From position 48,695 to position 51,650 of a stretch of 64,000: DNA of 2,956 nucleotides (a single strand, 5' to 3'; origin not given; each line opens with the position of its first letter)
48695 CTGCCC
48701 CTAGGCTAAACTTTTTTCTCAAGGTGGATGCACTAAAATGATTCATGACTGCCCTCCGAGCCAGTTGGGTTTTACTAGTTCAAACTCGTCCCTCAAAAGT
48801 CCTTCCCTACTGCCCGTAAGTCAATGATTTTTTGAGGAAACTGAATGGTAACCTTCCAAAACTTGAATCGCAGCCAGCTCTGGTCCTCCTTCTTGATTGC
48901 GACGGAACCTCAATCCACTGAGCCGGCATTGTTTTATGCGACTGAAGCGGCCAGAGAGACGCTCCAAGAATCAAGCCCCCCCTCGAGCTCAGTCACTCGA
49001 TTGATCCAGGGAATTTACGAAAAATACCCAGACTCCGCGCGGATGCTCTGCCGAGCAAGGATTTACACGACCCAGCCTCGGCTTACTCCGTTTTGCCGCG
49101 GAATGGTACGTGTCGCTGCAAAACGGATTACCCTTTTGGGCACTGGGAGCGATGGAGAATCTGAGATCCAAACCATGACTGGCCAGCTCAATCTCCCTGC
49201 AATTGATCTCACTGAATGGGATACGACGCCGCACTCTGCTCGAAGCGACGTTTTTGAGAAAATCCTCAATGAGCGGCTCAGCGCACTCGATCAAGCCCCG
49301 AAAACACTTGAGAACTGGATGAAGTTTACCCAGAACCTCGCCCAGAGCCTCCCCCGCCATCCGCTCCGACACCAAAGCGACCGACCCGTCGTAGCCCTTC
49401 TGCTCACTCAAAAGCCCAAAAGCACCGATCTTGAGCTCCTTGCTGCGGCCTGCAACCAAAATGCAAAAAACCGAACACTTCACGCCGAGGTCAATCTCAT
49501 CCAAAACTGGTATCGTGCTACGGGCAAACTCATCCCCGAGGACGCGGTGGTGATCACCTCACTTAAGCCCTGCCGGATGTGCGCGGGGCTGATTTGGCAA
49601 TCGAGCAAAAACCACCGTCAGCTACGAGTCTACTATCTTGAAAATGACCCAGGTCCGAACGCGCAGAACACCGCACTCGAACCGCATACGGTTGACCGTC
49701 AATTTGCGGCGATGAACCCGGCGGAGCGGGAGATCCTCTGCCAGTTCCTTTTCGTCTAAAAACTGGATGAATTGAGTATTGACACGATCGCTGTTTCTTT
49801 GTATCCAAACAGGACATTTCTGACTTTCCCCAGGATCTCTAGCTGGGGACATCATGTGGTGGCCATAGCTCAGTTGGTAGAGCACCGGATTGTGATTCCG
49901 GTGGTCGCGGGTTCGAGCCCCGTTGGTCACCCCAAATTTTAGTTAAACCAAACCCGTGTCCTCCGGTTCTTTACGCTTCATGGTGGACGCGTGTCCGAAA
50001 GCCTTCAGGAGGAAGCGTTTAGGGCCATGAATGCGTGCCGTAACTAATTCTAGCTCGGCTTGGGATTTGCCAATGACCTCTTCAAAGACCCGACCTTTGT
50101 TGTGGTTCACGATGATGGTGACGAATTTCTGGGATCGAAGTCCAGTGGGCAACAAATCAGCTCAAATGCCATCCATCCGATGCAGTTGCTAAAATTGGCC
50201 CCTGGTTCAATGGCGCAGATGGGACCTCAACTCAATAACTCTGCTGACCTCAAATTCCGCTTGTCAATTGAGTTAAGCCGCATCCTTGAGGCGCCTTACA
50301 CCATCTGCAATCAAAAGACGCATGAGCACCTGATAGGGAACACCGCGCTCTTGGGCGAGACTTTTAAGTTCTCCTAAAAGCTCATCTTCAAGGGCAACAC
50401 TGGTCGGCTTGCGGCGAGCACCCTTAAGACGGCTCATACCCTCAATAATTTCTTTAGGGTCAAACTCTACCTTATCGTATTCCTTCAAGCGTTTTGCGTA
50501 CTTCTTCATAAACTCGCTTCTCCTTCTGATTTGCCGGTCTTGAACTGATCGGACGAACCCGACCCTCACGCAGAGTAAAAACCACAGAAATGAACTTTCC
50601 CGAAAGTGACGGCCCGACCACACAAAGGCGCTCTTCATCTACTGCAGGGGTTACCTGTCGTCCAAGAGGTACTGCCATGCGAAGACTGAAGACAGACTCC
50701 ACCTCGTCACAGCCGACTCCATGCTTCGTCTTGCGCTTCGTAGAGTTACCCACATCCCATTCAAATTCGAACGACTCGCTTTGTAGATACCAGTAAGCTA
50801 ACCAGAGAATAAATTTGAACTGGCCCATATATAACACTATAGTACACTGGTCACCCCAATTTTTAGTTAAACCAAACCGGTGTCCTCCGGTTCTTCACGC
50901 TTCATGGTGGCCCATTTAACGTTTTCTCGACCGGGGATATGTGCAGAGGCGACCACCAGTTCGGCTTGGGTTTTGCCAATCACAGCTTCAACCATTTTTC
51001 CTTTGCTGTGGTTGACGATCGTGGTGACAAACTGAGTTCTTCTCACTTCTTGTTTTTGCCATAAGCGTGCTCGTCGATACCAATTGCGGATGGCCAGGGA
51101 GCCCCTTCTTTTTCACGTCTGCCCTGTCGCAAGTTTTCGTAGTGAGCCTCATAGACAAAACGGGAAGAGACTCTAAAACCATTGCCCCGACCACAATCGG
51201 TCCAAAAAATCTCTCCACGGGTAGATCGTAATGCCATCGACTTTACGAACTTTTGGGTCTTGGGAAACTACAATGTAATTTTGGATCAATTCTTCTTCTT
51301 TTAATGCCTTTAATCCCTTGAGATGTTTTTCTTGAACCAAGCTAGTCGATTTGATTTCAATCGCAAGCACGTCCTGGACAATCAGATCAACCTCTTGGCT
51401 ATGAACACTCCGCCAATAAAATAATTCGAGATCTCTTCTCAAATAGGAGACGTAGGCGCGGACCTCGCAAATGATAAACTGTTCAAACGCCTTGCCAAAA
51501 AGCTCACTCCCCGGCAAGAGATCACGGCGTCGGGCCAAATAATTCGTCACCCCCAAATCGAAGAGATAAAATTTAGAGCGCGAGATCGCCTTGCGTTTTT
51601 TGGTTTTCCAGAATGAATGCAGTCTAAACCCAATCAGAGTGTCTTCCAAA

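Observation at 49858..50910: tRNA-His-anchored mini-island: 63-bp att-like direct repeats bracketing a BrnT/BrnA toxin-antitoxin cassette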

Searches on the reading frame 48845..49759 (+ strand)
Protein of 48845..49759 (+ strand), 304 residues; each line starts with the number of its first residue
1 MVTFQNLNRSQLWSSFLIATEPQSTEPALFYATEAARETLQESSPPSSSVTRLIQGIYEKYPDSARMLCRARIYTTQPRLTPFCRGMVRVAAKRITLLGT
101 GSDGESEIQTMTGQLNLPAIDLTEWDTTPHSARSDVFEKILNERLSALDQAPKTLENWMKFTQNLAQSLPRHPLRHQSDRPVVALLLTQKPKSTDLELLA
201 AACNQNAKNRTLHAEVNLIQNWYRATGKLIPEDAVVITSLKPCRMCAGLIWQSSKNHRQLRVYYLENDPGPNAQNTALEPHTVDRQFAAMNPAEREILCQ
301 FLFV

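Call 6: search_protein_families(library=pfam, max_evalue=1, proteins=[window:48845-49759:+])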
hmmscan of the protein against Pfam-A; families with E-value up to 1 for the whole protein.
window:48845-49759:+ (304 aa): 10 families
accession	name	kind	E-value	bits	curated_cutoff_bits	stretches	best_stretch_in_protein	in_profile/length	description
PF14439.12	Bd3614-deam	-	2.7e-31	108.3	38.5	1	175-288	3-112/113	Bd3614-like deaminase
PF00383.29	dCMP_cyt_deam_1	-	2.5e-10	40.6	25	1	174-254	19-94/102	Cytidine and deoxycytidylate deaminase zinc-binding region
PF14437.12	MafB19-deam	-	2.4e-07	31.2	27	1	197-254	34-93/142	MafB19-like deaminase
PF18750.7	SNAD4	-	0.00088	19.8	27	1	201-262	22-83/130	Secreted Novel AID/APOBEC-like Deaminase 4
PF14442.11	Bd3614_N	-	0.0021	18.8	25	1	41-98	33-90/92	Bd3614-like deaminase N-terminal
PF18769.7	APOBEC1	-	0.016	15.8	27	1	205-261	10-68/101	APOBEC1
PF14441.12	OTT_1508_deam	-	0.032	14.6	27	1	212-257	1-53/64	OTT_1508-like deaminase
PF18778.7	NAD1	-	0.042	14.4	27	1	198-261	40-101/175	Novel AID APOBEC clade 1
PF08210.17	APOBEC_N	-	0.12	12.8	25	1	205-262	40-97/170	APOBEC-like N-terminal domain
PF18774.7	APOBEC4_like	-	0.17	12.3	26.7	1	204-257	27-79/131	APOBEC4-like -AID/APOBEC-deaminase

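Call 14: find_related_loci(query=window:48845-49759:+, collection=genome_contigs, flank=10000)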
Query window:48845-49759:+ (304 aa) in genome_contigs; peptide patterns used: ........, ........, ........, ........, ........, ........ (x = any residue, [..] = any of these).
40 stretches matched a pattern, but none encodes a relative of the query by tblastn (E <= 1e-3).
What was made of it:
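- Tried and rejected: None (call 14).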

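Call 29: find_homologous_proteins(query=window:48845-49759:+, max_evalue=1e-10)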
Query window:48845-49759:+ (304 aa): 94 proteins with E <= 1e-10 among 969 candidates.
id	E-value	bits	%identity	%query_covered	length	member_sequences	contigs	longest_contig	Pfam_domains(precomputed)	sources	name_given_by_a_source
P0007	2.1e-201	685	100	100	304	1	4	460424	PF00383.30,PF14437.13,PF14439.13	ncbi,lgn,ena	-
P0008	8.9e-94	332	61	81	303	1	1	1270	PF00383.30,PF14437.13,PF14439.13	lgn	-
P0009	5.5e-86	307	53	98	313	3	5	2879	PF00383.30,PF14439.13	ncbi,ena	-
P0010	2.3e-85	305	53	94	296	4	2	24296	PF00383.30,PF14437.13,PF14439.13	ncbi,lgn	-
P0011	5.3e-85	303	52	98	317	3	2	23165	PF00383.30,PF14437.13,PF14439.13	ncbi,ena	-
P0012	2.4e-76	275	52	89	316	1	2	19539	PF00383.30,PF14439.13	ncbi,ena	-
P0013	6.6e-56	208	54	69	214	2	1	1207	PF00383.30,PF14437.13,PF14439.13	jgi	jgi:tRNA(Arg) A34 adenosine deaminase TadA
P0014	3.4e-53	199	40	91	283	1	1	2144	PF00383.30,PF14437.13,PF14439.13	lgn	-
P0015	2.2e-50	190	41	92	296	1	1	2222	PF00383.30,PF14437.13,PF14439.13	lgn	-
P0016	1.9e-46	177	41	89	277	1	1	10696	PF00383.30,PF14437.13,PF14439.13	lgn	-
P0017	7.3e-46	175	37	93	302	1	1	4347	PF00383.30,PF14437.13,PF14439.13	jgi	jgi:tRNA(Arg) A34 adenosine deaminase TadA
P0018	1.4e-44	171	45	71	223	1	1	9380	PF00383.30,PF14439.13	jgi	jgi:tRNA(Arg) A34 adenosine deaminase TadA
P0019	3.5e-44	169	40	79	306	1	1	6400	PF00383.30,PF14439.13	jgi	jgi:tRNA(Arg) A34 adenosine deaminase TadA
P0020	9.0e-42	162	41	84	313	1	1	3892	PF00383.30,PF14437.13,PF14439.13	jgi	jgi:tRNA(Arg) A34 adenosine deaminase TadA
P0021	1.2e-41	161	42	85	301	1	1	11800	PF00383.30,PF14439.13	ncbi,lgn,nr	ncbi:MAG: Bd3614 family nucleic acid deaminase [Oligoflexia bacterium]|nr:Bd3614 family nucleic acid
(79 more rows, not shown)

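Call 30: find_encoding_contigs(protein=P0007, flank=7000, max_places=6)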
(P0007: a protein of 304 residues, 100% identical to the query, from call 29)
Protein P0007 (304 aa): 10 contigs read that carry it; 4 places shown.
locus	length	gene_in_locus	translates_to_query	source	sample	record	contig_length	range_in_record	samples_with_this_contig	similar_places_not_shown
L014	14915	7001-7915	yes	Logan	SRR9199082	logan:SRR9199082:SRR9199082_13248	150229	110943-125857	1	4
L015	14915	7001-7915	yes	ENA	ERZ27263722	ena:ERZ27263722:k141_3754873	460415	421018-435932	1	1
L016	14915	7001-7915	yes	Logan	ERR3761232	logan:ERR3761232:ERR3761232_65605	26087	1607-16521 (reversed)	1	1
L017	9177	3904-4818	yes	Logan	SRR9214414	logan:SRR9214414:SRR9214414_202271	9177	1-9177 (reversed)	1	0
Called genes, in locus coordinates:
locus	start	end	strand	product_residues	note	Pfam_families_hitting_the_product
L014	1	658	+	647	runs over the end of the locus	PF00149:Metallophos (weak), PF02872:5_nucleotid_C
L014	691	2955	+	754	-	PF08298:AAA_PrkA, PF06798:PrkA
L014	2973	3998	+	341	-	PF00849:PseudoU_synth_2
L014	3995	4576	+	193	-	PF12766:Pyridox_oxase_2, PF01243:PNPOx_N, PF10590:PNP_phzG_C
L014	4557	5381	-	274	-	PF08282:Hydrolase_3 (weak)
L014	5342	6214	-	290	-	PF01545:Cation_efflux, PF16916:ZT_dimer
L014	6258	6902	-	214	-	-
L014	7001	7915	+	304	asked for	PF00383:dCMP_cyt_deam_1, PF14439:Bd3614-deam, PF14437:MafB19-deam (weak)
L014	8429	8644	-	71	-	PF12441:CopG_antitoxin (weak)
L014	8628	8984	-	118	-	PF04365:BrnT_toxin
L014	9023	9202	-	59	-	-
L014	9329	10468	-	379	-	PF13173:AAA_14, PF13635:DUF4143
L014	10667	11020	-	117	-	PF00581:Rhodanese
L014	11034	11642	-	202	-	PF03848:TehB (weak), PF08241:Methyltransf_11 (weak), PF13649:Methyltransf_25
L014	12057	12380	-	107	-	PF13744:HTH_37, PF13443:HTH_26 (faint)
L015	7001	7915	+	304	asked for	PF00383:dCMP_cyt_deam_1, PF14439:Bd3614-deam, PF14437:MafB19-deam (weak)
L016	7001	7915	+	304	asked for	PF00383:dCMP_cyt_deam_1, PF14439:Bd3614-deam, PF14437:MafB19-deam (weak)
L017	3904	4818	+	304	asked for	PF00383:dCMP_cyt_deam_1, PF14439:Bd3614-deam, PF14437:MafB19-deam (weak)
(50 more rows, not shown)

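Call 31: find_encoding_contigs(protein=P0010, flank=7000, max_places=3)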
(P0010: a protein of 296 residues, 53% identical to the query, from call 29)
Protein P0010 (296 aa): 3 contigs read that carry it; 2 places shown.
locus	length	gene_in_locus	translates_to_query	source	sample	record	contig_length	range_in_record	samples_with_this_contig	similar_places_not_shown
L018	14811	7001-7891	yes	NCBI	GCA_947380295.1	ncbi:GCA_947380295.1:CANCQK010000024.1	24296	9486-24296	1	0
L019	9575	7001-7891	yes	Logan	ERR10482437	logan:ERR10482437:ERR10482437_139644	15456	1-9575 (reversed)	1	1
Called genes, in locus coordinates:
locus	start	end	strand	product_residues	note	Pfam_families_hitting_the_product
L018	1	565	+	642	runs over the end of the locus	PF00149:Metallophos, PF02872:5_nucleotid_C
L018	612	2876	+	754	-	PF08298:AAA_PrkA, PF06798:PrkA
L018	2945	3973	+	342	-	PF00849:PseudoU_synth_2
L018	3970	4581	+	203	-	PF12766:Pyridox_oxase_2, PF01243:PNPOx_N, PF10590:PNP_phzG_C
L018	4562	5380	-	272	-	PF08282:Hydrolase_3 (weak)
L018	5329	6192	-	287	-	PF01545:Cation_efflux, PF16916:ZT_dimer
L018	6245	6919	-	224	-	-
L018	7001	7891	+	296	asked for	PF00383:dCMP_cyt_deam_1, PF14437:MafB19-deam (weak), PF14439:Bd3614-deam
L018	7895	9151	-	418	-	PF00067:p450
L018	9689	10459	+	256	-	PF02661:Fic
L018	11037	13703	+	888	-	PF01436:NHL (faint), PF25021:TEN_NHL (faint), PF06739:SBBP (faint)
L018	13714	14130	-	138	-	-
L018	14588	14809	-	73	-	?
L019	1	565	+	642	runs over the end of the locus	PF00149:Metallophos, PF02872:5_nucleotid_C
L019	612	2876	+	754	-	PF08298:AAA_PrkA, PF06798:PrkA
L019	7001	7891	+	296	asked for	PF00383:dCMP_cyt_deam_1, PF14437:MafB19-deam (weak), PF14439:Bd3614-deam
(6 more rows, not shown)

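Call 32: find_encoding_contigs(protein=P0011, flank=7000, max_places=3)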
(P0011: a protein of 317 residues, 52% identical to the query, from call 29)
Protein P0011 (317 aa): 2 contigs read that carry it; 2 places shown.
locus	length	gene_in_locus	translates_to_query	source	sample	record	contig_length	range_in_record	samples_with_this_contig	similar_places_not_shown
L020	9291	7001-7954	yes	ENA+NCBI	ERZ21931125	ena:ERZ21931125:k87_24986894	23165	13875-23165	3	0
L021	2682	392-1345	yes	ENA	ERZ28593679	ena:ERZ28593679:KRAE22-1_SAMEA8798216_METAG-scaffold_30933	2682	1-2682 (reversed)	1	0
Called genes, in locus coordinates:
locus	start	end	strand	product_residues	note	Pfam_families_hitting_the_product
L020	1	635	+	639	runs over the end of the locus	PF00149:Metallophos (weak), PF02872:5_nucleotid_C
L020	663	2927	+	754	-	PF08298:AAA_PrkA, PF06798:PrkA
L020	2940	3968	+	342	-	PF00849:PseudoU_synth_2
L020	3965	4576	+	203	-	PF12766:Pyridox_oxase_2, PF01243:PNPOx_N, PF10590:PNP_phzG_C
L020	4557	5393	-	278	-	PF08282:Hydrolase_3 (faint)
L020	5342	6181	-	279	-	PF01545:Cation_efflux, PF16916:ZT_dimer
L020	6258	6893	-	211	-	-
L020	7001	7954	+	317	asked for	PF00383:dCMP_cyt_deam_1, PF14439:Bd3614-deam, PF14437:MafB19-deam (weak)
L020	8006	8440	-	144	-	-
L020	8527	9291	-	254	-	?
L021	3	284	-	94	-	?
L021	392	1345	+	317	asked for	PF00383:dCMP_cyt_deam_1, PF14439:Bd3614-deam, PF14437:MafB19-deam (weak)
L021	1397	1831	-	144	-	-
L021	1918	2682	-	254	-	?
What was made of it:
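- Tried and rejected: Relatives at about 53% identity have rearranged downstream regions (calls 31, 32).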

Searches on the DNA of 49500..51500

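Call 89: search_rna_families(source=window, start=49500, end=51500, threshold=evalue, max_evalue=1)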
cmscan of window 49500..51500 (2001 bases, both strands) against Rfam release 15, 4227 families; matches with E-value up to 1: 2.
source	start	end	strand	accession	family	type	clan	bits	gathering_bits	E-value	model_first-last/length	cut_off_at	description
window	49859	49931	+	RF00005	tRNA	Gene; tRNA;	CL00001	67.9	29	3.6e-14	1-71/71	no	tRNA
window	49859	49932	-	RF04354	Plastid-ycf2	Cis-reg;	-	23.6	65.7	0.064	1-75/75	no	Plastid-ycf2 5UTR RNA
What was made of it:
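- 49859..49934 (+): Intact tRNA-His (GTG), with encoded CCA and G-1 at 49858. Rfam RF00005, 67.9 bits (call 89).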
